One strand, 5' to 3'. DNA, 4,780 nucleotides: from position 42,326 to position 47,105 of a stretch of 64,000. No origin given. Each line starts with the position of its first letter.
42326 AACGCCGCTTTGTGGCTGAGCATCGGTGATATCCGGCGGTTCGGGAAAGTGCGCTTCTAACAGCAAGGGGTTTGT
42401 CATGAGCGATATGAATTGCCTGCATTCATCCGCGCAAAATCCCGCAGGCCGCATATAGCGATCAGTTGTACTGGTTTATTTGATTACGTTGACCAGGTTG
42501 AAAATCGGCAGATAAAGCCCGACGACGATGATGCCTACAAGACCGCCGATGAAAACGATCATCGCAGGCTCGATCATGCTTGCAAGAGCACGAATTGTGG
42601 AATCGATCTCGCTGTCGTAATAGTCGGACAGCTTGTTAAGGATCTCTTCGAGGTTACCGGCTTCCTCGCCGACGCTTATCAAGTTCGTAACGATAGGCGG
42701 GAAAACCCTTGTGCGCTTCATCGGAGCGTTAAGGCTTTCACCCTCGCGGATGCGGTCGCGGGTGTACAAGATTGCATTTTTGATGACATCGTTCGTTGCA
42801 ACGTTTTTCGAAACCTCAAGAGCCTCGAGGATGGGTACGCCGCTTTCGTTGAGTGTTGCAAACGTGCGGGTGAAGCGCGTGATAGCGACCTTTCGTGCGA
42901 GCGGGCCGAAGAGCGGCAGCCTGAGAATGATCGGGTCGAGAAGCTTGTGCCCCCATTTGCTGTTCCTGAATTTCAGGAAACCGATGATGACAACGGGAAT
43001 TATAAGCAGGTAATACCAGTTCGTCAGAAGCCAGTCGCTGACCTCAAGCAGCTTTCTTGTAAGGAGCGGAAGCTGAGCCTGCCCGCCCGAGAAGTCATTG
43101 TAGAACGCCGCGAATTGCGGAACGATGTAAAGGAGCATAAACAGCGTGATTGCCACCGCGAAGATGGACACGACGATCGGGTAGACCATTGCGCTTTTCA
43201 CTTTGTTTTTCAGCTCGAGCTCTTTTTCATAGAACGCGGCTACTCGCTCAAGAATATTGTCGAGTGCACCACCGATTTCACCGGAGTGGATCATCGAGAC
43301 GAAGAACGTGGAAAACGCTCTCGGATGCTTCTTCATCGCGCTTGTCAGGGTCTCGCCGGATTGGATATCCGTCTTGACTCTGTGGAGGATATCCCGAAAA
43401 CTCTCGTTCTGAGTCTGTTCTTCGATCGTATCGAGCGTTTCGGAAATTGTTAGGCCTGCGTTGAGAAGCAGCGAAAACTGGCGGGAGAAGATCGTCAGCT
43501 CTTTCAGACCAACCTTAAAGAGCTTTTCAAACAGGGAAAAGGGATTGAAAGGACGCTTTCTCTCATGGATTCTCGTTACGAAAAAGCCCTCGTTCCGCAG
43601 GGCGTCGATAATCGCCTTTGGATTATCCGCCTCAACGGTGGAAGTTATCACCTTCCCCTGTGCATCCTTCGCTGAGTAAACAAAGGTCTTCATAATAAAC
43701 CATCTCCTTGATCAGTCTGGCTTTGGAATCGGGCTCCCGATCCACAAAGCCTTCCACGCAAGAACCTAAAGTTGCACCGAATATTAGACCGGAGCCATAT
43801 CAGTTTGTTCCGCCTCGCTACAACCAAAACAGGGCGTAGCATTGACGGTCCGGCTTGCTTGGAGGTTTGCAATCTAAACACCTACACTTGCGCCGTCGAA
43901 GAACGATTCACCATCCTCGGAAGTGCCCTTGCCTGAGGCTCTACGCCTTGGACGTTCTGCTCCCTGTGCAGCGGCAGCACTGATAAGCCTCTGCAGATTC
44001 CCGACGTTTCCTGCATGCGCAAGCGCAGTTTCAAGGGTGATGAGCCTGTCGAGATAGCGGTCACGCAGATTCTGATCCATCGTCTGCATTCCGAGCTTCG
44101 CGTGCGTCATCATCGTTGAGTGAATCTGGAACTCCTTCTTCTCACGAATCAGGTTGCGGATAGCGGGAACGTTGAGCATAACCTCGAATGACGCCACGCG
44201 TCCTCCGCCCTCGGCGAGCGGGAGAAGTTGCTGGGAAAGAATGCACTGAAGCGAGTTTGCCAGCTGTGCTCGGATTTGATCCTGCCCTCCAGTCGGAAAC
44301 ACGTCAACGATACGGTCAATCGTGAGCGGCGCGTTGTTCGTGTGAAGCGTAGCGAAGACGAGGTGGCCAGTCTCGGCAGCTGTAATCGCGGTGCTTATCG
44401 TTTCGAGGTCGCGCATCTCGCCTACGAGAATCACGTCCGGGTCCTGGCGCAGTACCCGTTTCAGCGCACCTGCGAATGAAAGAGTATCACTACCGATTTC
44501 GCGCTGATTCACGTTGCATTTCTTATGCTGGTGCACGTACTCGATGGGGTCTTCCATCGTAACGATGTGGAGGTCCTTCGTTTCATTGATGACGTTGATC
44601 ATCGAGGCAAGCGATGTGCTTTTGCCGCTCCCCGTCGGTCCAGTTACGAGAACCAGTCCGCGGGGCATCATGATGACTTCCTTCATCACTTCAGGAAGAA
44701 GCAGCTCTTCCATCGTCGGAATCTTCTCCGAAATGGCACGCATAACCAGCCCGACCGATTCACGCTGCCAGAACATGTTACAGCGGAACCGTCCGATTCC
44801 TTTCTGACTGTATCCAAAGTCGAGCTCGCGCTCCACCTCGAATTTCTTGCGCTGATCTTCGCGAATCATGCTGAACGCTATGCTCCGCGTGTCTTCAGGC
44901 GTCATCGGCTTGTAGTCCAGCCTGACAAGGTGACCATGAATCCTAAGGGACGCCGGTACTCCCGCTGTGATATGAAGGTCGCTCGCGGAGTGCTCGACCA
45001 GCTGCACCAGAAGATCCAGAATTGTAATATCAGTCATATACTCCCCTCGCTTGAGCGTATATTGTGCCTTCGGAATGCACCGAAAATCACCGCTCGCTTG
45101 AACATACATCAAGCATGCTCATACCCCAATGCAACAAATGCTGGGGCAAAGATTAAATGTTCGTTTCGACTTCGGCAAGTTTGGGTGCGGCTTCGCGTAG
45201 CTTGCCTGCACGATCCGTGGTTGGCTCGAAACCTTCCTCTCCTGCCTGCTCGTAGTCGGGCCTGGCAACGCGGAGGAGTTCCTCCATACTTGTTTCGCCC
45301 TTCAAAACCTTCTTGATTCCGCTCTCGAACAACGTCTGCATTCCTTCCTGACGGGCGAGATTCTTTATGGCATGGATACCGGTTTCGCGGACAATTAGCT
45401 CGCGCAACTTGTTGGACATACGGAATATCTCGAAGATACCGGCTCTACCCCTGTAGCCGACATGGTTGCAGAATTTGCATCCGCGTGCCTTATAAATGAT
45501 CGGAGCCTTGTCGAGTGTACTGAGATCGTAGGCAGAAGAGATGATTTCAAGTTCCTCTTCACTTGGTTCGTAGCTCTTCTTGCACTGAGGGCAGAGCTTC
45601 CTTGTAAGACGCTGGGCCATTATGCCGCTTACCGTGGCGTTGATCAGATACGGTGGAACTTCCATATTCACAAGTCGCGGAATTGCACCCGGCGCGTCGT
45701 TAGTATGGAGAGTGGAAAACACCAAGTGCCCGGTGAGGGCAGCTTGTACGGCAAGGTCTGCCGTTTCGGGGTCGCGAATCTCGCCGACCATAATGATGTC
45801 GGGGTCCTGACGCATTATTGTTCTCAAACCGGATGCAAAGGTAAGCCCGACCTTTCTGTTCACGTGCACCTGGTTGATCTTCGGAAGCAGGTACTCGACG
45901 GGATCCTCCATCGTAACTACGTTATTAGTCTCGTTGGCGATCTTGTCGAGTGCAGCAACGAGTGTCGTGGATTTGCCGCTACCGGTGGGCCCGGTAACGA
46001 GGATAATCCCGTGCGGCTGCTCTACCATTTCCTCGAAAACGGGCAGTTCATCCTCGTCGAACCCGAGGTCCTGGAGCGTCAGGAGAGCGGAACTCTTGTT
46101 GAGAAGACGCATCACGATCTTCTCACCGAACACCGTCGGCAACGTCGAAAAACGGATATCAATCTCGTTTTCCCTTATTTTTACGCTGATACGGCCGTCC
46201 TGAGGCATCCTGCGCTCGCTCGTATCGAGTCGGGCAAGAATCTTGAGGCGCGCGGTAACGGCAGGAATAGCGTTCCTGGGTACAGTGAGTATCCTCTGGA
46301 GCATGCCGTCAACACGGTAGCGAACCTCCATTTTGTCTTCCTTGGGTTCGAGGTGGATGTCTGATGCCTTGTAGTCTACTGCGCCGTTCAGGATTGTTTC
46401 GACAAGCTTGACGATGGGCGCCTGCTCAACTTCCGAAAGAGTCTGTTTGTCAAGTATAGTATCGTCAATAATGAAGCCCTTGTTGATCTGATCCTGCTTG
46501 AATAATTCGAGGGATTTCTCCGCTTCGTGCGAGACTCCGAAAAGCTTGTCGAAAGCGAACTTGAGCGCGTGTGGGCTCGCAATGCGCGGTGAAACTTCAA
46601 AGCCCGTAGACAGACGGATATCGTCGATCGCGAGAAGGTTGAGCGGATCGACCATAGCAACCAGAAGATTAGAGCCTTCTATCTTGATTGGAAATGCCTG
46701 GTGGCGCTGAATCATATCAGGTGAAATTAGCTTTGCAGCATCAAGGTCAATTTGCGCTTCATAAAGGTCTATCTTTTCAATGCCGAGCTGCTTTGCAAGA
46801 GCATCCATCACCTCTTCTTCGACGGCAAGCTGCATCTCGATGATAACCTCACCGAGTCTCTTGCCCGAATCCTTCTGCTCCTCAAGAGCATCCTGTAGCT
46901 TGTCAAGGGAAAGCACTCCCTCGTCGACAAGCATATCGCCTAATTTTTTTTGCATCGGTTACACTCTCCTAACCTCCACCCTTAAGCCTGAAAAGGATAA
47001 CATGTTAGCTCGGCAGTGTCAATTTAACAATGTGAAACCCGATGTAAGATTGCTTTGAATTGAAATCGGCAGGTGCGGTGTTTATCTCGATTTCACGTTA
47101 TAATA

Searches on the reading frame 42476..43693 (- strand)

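Call 21: search_protein_families(library=pfam, max_evalue=0.00001, proteins=[window:42476-43693:-])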
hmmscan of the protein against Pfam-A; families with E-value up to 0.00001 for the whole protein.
window:42476-43693:- (405 aa): 1 family
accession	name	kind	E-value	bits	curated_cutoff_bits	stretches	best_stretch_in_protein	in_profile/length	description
PF00482.28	T2SSF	-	8.1e-69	229.8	25.2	2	69-192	1-125/125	Type II secretion system (T2SS), protein F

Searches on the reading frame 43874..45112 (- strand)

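Call 53: search_protein_families(library=pfam, max_evalue=0.001, proteins=[window:43874-45112:-])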
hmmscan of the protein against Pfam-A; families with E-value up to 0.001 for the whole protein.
window:43874-45112:- (412 aa): 4 families
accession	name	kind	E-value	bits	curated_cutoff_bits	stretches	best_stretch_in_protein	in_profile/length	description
PF00437.27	T2SSE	-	1.6e-48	165.7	24.9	1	141-298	132-279/370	Type II/IV secretion system protein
PF13555.12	AAA_29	-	0.00018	21.7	27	1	148-175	19-46/61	P-loop containing region of AAA domain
PF13604.12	AAA_30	-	0.00076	19.7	27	0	141-217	8-77/191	AAA domain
PF25199.1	nSTAND_NTPase5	-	0.00097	19.4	34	0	151-197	41-88/145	Novel STAND NTPase 5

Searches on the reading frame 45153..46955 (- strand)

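Call 53: search_protein_families(library=pfam, max_evalue=0.001, proteins=[window:45153-46955:-])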
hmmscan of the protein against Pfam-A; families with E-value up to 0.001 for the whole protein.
window:45153-46955:- (600 aa): 7 families
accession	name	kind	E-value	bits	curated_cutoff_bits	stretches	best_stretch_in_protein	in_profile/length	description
PF00437.27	T2SSE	-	5.9e-141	469.9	24.9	1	176-562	3-370/370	Type II/IV secretion system protein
PF05157.20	MshEN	-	1.4e-17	63.9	23.1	1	57-143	1-88/90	MshEN domain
PF25199.1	nSTAND_NTPase5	-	5.2e-05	23.5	34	1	311-364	37-91/145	Novel STAND NTPase 5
PF13191.12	AAA_16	-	0.00015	22.8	32.6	1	314-372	24-85/167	AAA ATPase domain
PF13401.12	AAA_22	-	0.00032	21.4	27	1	314-353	4-43/130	AAA domain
PF13555.12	AAA_29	-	0.00066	19.8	27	0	313-332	20-39/61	P-loop containing region of AAA domain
PF06414.18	Zeta_toxin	-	0.00085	19.2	22.3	0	317-400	18-111/199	Zeta toxin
